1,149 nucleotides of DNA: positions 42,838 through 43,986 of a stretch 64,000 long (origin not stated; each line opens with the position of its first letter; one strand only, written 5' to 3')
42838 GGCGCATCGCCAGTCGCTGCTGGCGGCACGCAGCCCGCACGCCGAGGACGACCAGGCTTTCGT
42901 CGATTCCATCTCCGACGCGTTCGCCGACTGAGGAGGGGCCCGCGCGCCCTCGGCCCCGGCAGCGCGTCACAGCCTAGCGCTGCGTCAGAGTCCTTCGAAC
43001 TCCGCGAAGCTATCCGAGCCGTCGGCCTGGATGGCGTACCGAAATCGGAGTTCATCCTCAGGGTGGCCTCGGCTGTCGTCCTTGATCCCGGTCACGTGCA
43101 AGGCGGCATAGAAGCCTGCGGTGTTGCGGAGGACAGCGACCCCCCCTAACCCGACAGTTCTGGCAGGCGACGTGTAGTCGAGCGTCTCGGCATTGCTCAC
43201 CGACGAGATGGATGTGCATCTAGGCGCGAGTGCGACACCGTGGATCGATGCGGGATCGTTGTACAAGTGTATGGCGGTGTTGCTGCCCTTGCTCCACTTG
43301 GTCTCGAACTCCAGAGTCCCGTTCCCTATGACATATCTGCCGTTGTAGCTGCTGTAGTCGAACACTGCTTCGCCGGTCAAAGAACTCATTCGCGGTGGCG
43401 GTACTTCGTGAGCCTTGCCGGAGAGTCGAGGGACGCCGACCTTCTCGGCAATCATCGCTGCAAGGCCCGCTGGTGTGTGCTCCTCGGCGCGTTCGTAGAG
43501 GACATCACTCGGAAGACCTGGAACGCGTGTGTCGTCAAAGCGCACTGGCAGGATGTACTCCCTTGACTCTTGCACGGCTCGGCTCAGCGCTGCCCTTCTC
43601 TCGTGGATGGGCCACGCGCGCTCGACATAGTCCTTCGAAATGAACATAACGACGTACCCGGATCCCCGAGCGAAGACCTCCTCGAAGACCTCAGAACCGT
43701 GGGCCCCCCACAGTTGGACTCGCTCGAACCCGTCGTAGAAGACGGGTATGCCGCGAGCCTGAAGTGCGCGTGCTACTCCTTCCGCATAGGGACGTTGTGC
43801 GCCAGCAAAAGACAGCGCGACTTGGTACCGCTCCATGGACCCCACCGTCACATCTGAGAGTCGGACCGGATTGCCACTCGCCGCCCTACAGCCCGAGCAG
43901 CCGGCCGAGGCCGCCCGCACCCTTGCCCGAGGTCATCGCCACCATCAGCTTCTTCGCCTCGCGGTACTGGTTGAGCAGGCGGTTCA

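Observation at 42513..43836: TIR-domain gene inserted into the conserved ffh-rpsP junction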

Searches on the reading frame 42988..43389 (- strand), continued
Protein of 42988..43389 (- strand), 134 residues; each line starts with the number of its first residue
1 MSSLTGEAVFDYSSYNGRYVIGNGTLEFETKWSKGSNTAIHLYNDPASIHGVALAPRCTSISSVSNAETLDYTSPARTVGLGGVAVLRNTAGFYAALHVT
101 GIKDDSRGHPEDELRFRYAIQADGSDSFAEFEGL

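Call 54: search_protein_families(library=padloc, proteins=[P0222, P0228, P0185, P0191, P0150, P0215, P0153, P0262, P0233, P0159], max_evalue=0.00001)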
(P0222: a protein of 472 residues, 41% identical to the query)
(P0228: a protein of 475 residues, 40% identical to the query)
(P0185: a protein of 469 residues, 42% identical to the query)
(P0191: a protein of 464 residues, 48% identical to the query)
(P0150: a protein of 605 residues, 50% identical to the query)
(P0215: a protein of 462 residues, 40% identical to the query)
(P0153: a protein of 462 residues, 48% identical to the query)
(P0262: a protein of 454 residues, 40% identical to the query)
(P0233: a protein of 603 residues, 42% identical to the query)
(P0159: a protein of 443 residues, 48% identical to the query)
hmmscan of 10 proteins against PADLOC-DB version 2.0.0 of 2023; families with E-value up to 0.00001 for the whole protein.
P0222 (472 aa): 33 families (the best 25 are shown)
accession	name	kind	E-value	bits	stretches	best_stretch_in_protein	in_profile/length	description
PDLC04045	PD-T4-6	-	1.1e-68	229.8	1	4-294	28-321/350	-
PDLC04044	PD-T4-6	-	2.1e-62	209.4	1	6-284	29-305/372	-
PDLC04062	PD-T4-6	-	4e-55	185.6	1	5-276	28-297/450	-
PDLC04138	mad6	-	1e-53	181.2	1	3-288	45-329/659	mads_6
PDLC04051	PD-T4-6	-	2.1e-50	170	1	6-272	29-294/476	-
PDLC04042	PD-T4-6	-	2.3e-47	160.1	1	1-275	1-275/292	-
PDLC04053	PD-T4-6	-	6.5e-45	151.9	1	8-285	8-284/311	-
PDLC04047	PD-T4-6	-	1.8e-43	146.9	1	3-280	4-280/327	-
PDLC04060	PD-T4-6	-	7.9e-42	141.8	1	6-272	5-269/486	-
PDLC04054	PD-T4-6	-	1.2e-36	124.9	1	7-275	8-276/347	-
PDLC04057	PD-T4-6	-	2e-35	120.6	1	6-293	5-292/443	-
PDLC04048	PD-T4-6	-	6.1e-35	119.2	1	6-223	7-213/354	-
PDLC04043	PD-T4-6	-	2.4e-33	113.9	1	9-301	15-312/452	-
PDLC04061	PD-T4-6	-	2.3e-32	111.2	1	5-270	12-281/510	-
PDLC04055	PD-T4-6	-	2.3e-32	110.4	1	7-271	68-334/496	-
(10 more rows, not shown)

P0228 (475 aa): 2 families
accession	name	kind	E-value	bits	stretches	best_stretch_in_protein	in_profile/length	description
PDLC00736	Effector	-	1.8e-32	111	1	1-253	1-246/561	Endonuclease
PDLC05051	PDC-S60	-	2e-31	107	1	6-281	4-281/1027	-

P0185 (469 aa): 0 families

P0191 (464 aa): 1 family
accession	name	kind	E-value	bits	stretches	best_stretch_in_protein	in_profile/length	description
PDLC02345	AbiH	-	9.6e-06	23.3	0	5-40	4-39/343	AbiH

P0150 (605 aa): 33 families (the best 25 are shown)
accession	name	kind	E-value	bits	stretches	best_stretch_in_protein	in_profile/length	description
PDLC04047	PD-T4-6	-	1.6e-37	127.3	1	197-413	7-220/327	-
PDLC04138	mad6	-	7.1e-37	125.6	1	188-405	39-255/659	mads_6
PDLC04042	PD-T4-6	-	1.3e-35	121.5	1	196-405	5-211/292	-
PDLC04053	PD-T4-6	-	2.6e-30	104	1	201-403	10-208/311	-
PDLC04060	PD-T4-6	-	1.3e-29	101.5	1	198-405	6-208/486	-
PDLC04048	PD-T4-6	-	1.2e-28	98.5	1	198-405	8-211/354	-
PDLC04043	PD-T4-6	-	5.8e-26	89.6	1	197-406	12-217/452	-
PDLC04054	PD-T4-6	-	1.5e-25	88.3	1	199-408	9-215/347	-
PDLC04057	PD-T4-6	-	2.5e-25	87.4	1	202-448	10-247/443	-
PDLC04041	PD-T4-6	-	1.3e-23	82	1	200-408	28-236/443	-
PDLC04061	PD-T4-6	-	2.2e-23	81.5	1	198-405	14-222/510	-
PDLC03920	MkoA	-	2.5e-22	77.1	1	198-451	7-276/1112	-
PDLC04049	PD-T4-6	-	3e-21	73.8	1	206-396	17-212/442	-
PDLC04040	PD-T4-6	-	9e-20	68.9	1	227-405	22-204/547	-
PDLC02375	Stk2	-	1.4e-19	68.2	1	204-414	128-329/500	-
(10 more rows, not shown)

P0215 (462 aa): 1 family
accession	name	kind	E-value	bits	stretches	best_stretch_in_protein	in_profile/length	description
PDLC03957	bSEFIR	-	8.5e-74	247.8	1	149-381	37-244/412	-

P0153 (462 aa): 1 family
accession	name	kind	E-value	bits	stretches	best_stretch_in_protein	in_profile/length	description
PDLC00434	ThsB1|ThsB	-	2.2e-07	28.3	1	164-231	141-206/396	TIR-like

P0262 (454 aa): 4 families
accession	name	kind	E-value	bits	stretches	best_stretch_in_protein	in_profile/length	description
PDLC03957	bSEFIR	-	5.8e-77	258.2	1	143-422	30-297/412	-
PDLC05062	PDC-S66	-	1.2e-12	45.9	1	119-221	123-217/282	-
PDLC02421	Aga_TIR-PNTD1-PNTD2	-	3.9e-08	30.8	1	152-326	5-169/430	Class I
PDLC02403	Aga_TIR-PNTD1-PNTD2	-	4.6e-08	30.6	1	166-326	16-168/443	Class I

P0233 (603 aa): 1 family
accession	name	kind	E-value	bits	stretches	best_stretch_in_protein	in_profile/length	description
PDLC03957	bSEFIR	-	4.6e-50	169.6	1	4-411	40-390/412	-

P0159 (443 aa): 1 family
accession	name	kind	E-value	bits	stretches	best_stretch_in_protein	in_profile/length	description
PDLC04421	PDC-M11A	-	3.7e-06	23.9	0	122-187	2-67/486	-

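Call 61: search_dna_similar(query=window:42988-43389:-, collection=phages, mode=protein, max_evalue=0.00001, max_rows=20)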
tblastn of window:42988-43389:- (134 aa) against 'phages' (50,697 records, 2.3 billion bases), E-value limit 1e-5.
Records with a match: 1; places in all: 1; records where one place covers at least 80% of the query: 1.
Best place of each record, by identity: <60% 1.
By first word of the organism name: Bacteriophage 1.
By host as written in the record: - 1.
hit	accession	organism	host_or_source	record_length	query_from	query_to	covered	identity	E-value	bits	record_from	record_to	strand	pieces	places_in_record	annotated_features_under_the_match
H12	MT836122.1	Bacteriophage sp.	human fecal samples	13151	5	120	87%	38.8%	2e-17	83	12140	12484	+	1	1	record has no annotation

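Call 68: get_annotated_region(hit=H12, flank=2500)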
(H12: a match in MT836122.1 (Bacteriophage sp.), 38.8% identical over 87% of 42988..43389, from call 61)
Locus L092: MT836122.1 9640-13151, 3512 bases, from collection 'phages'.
description: UNVERIFIED: Bacteriophage sp. clone scaffold_1462 genomic sequence.
organism: Bacteriophage sp. (NCBI taxid 38018)
taxonomy: Viruses
host: -; source: human fecal samples; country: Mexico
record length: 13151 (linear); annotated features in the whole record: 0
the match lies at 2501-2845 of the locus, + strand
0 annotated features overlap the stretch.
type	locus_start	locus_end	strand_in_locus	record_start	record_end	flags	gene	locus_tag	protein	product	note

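Call 81: fold_search(model_id=the predicted structure, library=viral)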
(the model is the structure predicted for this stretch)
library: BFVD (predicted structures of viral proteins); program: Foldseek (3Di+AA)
matches with E <= 10: 694; with E <= 0.001: 1
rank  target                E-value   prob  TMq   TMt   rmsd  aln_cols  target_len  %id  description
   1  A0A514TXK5            8.9e-04  1.00  0.40  0.21   8.3       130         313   14  (no name in the UniProt tables at hand)
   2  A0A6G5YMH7            1.2e-03  1.00  0.42  0.20   6.7       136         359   13  (no name in the UniProt tables at hand)
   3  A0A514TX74            1.6e-03  0.99  0.42  0.18   7.8       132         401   17  (no name in the UniProt tables at hand)
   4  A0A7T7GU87            6.1e-03  0.97  0.40  0.23   8.3       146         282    8  Collagen-like protein [Escherichia phage vB_EcoS-BECP10]
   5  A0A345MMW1            7.3e-03  0.95  0.39  0.37   8.4       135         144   14  (no name in the UniProt tables at hand)
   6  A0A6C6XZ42            1.1e-02  0.95  0.40  0.15   8.0       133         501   10  (no name in the UniProt tables at hand)
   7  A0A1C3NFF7            1.8e-02  0.11  0.16  0.15  18.0       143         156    9  (no name in the UniProt tables at hand)
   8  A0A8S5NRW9            2.6e-02  0.09  0.15  0.09  16.4       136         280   10  Uncharacterized protein [Siphoviridae sp. ct2zh4]
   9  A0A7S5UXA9            5.9e-02  0.06  0.14  0.11  17.9       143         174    7  (no name in the UniProt tables at hand)
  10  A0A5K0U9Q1            7.0e-02  0.75  0.41  0.20  12.2       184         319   10  Uncharacterized protein [Yasminevirus sp. GU-2018]
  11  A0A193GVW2            7.4e-02  0.09  0.17  0.15  15.1       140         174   14  Deoxyuridine triphosphatase [Human herpesvirus 1]
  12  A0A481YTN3            7.4e-02  0.07  0.12  0.08  13.7       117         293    7  Uncharacterized protein [Marseillevirus LCMAC101]
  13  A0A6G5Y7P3            9.7e-02  0.13  0.19  0.21  13.9       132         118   11  (no name in the UniProt tables at hand)
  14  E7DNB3                1.0e-01  0.05  0.16  0.09  19.0       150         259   11  (no name in the UniProt tables at hand)
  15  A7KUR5                1.3e-01  0.04  0.13  0.05  16.1       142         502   13  (no name in the UniProt tables at hand)
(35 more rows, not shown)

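Call 82: search_protein_families(library=phrogs, proteins=[window:42988-43389:-], max_evalue=0.01)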
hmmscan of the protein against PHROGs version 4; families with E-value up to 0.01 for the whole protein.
window:42988-43389:- (134 aa): 0 families

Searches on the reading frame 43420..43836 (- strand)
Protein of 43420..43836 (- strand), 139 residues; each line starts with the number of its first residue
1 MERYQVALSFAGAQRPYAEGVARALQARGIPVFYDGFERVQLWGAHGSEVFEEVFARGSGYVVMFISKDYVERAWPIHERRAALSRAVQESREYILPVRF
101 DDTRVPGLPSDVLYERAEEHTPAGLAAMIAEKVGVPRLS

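Call 62: search_solved_structures(query=window:43420-43836:-, max_evalue=0.01, show_alignments=5)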
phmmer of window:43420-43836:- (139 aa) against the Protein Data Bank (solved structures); distinct sequences matched with E-value up to 0.01: 0.
